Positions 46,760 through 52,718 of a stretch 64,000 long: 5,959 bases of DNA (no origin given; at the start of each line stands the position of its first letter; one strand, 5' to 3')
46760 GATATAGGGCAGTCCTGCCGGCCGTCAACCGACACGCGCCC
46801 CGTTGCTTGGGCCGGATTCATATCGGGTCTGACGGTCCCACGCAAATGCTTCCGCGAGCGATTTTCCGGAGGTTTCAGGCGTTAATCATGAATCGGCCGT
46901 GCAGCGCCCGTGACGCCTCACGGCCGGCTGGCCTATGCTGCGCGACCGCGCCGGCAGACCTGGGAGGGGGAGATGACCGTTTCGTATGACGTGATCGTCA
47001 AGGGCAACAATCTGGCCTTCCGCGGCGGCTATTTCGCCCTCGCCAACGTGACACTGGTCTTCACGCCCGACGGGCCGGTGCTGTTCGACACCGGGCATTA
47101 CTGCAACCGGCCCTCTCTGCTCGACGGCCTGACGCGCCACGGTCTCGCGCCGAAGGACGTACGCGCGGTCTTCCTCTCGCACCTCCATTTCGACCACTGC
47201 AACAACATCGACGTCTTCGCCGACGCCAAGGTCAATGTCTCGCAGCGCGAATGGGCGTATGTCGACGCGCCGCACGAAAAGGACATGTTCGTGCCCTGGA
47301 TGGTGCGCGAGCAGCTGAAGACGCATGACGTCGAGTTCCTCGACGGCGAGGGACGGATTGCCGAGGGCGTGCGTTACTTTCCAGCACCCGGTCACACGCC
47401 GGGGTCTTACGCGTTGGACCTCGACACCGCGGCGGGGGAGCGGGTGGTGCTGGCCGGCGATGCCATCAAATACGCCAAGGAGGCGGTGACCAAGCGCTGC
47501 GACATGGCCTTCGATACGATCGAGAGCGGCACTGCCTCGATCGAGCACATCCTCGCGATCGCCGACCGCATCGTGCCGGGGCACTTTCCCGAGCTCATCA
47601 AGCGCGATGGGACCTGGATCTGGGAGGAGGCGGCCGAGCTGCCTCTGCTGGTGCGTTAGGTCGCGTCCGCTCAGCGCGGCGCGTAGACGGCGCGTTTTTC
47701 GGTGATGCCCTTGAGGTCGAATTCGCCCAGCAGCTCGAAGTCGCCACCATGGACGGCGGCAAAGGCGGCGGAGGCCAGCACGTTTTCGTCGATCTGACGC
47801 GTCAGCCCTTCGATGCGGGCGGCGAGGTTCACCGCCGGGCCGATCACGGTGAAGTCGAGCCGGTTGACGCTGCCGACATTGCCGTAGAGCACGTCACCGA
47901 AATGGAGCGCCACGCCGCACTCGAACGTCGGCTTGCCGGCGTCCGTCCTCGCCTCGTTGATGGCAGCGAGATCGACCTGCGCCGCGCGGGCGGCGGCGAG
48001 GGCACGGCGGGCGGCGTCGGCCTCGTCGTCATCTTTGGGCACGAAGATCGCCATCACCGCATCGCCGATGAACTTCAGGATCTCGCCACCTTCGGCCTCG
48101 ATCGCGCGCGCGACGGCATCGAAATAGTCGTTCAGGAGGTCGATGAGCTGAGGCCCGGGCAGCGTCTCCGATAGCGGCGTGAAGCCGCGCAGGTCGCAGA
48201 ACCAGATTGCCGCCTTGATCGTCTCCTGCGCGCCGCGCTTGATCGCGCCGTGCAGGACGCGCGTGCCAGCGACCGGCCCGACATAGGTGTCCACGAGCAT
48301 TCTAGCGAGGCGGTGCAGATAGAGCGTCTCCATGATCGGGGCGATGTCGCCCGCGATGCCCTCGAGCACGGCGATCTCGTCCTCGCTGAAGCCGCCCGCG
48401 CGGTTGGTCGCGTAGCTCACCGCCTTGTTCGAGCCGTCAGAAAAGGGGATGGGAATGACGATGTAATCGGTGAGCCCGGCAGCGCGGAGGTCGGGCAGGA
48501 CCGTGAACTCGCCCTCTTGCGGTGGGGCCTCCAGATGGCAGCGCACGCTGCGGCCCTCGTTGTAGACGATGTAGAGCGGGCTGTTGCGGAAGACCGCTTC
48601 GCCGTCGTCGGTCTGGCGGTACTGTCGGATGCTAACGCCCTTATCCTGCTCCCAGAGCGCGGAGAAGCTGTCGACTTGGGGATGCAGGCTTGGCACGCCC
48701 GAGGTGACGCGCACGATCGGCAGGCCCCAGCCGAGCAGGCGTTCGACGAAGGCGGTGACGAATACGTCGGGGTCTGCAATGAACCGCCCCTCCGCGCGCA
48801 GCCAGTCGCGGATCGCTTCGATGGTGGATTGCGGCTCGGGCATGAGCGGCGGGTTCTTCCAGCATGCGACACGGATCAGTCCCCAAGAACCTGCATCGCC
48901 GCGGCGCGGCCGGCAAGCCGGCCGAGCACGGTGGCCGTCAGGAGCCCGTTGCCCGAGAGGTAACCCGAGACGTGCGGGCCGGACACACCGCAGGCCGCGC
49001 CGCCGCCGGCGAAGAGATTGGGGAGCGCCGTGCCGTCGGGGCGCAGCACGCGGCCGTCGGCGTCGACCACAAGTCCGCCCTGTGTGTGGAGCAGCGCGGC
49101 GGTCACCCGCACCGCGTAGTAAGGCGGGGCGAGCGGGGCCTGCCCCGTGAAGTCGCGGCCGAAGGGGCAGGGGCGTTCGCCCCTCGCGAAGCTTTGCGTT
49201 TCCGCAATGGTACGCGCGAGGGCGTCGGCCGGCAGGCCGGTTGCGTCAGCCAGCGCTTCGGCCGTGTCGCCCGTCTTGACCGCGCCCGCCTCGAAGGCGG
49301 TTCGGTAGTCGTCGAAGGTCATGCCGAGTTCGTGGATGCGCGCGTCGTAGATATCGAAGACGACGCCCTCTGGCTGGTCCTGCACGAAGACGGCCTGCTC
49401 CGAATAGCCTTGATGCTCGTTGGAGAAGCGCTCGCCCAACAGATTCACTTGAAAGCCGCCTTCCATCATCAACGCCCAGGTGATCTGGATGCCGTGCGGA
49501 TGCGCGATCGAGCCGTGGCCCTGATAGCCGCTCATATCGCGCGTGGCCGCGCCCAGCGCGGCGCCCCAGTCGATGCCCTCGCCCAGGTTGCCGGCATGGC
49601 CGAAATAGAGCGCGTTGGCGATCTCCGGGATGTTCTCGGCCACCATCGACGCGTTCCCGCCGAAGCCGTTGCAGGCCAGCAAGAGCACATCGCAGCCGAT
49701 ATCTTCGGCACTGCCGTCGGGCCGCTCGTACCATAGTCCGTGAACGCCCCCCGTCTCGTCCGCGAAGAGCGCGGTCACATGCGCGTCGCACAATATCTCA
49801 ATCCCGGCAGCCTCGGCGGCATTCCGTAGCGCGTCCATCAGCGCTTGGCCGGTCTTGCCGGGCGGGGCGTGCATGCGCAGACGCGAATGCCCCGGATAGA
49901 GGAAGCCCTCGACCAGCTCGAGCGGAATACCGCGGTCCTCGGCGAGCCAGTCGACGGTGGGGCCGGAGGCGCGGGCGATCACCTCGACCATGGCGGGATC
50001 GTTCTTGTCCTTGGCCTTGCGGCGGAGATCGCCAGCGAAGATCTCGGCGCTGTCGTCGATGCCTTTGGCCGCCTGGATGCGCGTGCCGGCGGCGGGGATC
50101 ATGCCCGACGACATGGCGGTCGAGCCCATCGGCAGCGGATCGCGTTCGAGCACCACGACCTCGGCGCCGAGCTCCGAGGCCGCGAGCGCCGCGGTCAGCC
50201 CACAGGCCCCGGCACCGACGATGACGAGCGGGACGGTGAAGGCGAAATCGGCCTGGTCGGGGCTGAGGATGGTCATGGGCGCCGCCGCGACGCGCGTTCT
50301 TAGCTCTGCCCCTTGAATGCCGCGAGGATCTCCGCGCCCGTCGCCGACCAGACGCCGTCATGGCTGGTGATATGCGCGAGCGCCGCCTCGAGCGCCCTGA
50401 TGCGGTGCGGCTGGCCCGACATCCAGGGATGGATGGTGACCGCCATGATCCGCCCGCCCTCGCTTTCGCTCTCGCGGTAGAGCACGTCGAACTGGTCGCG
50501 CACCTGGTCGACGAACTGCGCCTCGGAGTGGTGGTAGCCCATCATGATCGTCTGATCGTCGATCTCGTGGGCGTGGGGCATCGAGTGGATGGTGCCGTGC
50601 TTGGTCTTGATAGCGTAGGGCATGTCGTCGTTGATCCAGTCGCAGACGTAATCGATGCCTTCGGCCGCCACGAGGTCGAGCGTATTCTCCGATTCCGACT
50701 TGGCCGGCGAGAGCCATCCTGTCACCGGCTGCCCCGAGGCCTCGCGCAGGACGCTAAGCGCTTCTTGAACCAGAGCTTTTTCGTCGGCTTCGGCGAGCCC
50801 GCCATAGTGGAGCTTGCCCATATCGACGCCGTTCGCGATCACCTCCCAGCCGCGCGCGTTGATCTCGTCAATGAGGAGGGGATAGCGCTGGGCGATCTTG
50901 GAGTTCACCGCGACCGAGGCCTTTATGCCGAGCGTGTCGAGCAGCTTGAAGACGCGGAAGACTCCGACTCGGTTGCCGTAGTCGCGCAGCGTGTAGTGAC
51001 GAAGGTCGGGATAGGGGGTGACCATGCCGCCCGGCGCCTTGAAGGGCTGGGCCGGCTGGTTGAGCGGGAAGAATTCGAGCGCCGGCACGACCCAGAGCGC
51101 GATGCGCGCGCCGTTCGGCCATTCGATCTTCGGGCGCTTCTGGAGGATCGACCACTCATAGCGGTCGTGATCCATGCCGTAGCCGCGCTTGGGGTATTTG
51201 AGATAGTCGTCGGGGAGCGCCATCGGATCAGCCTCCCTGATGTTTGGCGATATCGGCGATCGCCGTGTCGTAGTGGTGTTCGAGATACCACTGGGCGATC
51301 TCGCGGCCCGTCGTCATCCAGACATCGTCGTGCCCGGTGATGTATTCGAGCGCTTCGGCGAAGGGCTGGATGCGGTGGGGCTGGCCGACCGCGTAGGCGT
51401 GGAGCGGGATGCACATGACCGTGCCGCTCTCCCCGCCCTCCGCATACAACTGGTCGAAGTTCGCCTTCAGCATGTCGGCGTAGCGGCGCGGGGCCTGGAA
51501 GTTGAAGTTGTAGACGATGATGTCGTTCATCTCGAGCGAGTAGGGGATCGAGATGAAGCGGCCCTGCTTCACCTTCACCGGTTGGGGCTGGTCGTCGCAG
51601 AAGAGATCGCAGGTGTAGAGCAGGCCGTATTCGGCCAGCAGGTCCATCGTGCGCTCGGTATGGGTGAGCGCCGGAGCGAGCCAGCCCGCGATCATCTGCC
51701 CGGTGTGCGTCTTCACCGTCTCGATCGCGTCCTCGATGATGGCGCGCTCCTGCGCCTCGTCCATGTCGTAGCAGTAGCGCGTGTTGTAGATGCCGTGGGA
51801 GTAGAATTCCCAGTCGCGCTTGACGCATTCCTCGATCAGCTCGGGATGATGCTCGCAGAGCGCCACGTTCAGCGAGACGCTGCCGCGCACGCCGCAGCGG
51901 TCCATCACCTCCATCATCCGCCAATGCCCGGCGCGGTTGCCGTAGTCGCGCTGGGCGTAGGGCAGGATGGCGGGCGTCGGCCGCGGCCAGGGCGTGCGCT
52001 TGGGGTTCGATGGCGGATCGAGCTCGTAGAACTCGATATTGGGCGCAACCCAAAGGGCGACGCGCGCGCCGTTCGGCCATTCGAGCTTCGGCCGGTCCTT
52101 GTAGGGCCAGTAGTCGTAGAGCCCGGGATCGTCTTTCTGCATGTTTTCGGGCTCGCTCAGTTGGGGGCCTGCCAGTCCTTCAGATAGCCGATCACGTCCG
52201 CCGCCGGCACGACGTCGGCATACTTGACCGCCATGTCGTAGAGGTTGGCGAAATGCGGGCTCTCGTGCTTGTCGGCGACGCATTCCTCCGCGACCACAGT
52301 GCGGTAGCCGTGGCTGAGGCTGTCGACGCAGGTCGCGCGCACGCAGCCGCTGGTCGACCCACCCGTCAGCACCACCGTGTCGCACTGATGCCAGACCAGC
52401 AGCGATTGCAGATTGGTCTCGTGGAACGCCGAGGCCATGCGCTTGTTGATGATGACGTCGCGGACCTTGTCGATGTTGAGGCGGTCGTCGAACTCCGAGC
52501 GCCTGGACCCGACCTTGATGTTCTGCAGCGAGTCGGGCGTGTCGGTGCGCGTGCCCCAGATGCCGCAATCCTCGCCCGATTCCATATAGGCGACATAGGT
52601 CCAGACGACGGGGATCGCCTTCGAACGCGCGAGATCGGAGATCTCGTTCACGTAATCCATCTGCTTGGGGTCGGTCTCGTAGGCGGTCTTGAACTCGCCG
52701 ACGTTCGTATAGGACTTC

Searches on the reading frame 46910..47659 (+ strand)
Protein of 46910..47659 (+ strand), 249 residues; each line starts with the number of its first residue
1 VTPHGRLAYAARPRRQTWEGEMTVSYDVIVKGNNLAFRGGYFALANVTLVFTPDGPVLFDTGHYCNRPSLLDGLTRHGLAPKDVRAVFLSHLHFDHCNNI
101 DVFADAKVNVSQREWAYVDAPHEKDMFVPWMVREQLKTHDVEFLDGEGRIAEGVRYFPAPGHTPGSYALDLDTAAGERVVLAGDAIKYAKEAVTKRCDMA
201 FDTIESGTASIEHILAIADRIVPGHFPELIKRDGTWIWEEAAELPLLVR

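Call 50: search_protein_families(library=pfam, proteins=[window:46910-47659:+])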
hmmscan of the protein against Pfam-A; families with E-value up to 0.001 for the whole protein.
window:46910-47659:+ (249 aa): 2 families
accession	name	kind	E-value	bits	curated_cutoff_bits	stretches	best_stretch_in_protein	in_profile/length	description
PF00753.33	Lactamase_B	-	5.5e-23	82.4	22.7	1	45-225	6-196/196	Metallo-beta-lactamase superfamily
PF12706.13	Lactamase_B_2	-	2.7e-06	27.6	27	1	78-201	25-161/200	Beta-lactamase superfamily domain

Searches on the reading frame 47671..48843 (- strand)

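Call 50: search_protein_families(library=pfam, proteins=[window:47671-48843:-])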
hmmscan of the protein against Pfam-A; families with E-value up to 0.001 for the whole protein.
window:47671-48843:- (390 aa): 2 families
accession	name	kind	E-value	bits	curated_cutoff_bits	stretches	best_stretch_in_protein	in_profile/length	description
PF00211.25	Guanylate_cyc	-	1.6e-13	51.1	21.9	1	206-379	4-172/183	Adenylate and Guanylate cyclase catalytic domain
PF13185.12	GAF_2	-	2.6e-06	28.1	28.6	1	62-171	24-135/136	GAF domain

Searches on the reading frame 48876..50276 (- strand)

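Call 50: search_protein_families(library=pfam, proteins=[window:48876-50276:-])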
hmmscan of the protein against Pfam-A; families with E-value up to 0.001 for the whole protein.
window:48876-50276:- (466 aa): 10 families
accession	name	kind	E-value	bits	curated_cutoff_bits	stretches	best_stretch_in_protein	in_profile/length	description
PF00890.30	FAD_binding_2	-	3.1e-50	172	20.4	1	18-434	3-405/414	FAD binding domain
PF01266.30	DAO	-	2e-14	54.3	27.9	1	17-208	2-208/353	FAD dependent oxidoreductase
PF07992.20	Pyr_redox_2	-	1.6e-08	34.8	26.1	1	17-63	145-189/291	Pyridine nucleotide-disulphide oxidoreductase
PF01494.25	FAD_binding_3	-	9.4e-07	28.8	22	0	16-46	3-33/349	FAD binding domain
PF13450.12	NAD_binding_8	-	3.1e-06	27.8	21.9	1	19-49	1-31/68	NAD(P)-binding Rossmann-like domain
PF00070.33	Pyr_redox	-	5.3e-06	27.3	22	1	17-50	2-35/82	Pyridine nucleotide-disulphide oxidoreductase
PF12831.13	FAD_oxidored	-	5.3e-06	26.4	27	1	17-86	2-70/416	FAD dependent oxidoreductase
PF13738.12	Pyr_redox_3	-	3.8e-05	23.5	30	1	18-46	1-30/305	Pyridine nucleotide-disulphide oxidoreductase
PF03486.20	HI0933_like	-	4.8e-05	23.4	50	0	17-47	3-33/244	HI0933-like protein Rossmann domain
PF01946.23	Thi4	-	0.0005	19.8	26.2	1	16-60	19-63/235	Thi4 family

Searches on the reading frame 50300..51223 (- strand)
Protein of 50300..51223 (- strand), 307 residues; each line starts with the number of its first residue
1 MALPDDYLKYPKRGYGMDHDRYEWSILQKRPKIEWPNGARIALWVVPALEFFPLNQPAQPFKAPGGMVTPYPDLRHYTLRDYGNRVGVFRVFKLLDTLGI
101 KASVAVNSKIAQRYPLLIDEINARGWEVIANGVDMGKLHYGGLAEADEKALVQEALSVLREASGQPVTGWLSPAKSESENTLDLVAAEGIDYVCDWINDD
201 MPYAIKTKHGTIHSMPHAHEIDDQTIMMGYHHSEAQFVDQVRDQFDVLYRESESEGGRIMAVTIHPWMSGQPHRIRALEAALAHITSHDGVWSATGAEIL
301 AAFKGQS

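Call 66: search_protein_families(library=pfam, proteins=[window:50300-51223:-], max_evalue=0.00001)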
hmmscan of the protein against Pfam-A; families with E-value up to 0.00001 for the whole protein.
window:50300-51223:- (307 aa): 1 family
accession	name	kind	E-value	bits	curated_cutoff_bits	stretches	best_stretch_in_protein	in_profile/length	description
PF01522.26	Polysacc_deac_1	-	7.4e-08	32.8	23.1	1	81-193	14-124/124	Polysaccharide deacetylase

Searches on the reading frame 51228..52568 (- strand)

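Call 66: search_protein_families(library=pfam, proteins=[window:51228-52568:-], max_evalue=0.00001)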
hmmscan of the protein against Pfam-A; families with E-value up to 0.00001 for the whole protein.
window:51228-52568:- (446 aa): 1 family
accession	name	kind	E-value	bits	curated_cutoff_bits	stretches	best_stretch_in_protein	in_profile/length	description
PF01522.26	Polysacc_deac_1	-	1.6e-07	31.8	23.1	1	208-316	14-121/124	Polysaccharide deacetylase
